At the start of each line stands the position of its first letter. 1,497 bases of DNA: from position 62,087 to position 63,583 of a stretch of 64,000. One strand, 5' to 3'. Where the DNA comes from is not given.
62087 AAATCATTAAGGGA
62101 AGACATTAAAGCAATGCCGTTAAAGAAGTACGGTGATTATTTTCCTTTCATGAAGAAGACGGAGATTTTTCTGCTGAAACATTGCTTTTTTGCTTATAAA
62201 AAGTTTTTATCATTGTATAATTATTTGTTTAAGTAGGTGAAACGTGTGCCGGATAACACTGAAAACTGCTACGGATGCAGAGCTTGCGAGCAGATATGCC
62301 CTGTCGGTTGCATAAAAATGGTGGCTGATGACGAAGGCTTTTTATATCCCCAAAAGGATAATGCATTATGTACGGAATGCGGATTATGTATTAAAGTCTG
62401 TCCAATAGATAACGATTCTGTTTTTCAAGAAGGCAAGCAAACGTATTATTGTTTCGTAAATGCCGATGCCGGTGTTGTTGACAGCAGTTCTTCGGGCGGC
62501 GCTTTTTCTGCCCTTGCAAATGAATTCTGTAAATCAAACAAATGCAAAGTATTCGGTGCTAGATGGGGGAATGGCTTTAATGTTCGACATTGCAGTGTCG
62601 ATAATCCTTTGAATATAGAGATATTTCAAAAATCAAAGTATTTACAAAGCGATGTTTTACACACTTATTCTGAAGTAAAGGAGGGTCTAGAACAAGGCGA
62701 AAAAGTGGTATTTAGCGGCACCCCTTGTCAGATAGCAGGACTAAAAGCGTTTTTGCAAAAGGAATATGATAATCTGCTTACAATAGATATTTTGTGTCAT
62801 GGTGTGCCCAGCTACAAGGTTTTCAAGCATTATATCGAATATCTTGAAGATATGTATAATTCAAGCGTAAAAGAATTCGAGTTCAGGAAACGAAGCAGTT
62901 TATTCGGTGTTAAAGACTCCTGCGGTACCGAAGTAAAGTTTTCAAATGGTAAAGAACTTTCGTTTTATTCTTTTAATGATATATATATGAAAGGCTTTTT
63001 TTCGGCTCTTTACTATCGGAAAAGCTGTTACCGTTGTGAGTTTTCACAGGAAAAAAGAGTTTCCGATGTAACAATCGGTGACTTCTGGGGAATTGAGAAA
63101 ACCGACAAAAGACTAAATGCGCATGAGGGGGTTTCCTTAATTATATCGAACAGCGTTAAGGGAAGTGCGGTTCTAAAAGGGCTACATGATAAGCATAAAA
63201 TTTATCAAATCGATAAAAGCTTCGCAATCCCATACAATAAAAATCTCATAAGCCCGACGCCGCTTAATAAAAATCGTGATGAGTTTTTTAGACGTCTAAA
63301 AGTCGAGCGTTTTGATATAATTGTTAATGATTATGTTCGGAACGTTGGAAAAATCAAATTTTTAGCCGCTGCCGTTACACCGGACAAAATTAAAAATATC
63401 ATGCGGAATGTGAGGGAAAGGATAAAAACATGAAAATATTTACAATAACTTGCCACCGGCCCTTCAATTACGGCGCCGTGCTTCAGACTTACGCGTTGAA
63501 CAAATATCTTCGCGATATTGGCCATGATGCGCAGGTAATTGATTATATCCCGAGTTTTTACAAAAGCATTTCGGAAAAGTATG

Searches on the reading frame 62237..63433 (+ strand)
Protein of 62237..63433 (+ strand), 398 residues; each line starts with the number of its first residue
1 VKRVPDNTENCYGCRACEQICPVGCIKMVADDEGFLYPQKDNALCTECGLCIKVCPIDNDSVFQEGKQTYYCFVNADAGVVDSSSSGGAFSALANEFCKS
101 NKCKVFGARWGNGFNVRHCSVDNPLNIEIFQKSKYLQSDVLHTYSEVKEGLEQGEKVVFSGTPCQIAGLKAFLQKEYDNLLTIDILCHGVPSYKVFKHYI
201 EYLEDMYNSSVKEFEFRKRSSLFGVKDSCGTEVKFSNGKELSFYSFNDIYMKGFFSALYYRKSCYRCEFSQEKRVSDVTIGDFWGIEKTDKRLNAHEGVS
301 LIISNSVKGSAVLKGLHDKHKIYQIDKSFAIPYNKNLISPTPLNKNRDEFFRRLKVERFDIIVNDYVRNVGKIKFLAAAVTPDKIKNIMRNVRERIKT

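Call 33: find_encoding_contigs(protein=window:62237-63433:+, flank=10000, max_places=4)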
Protein window:62237-63433:+ (398 aa): no gene with exactly this product is on record in the collection.
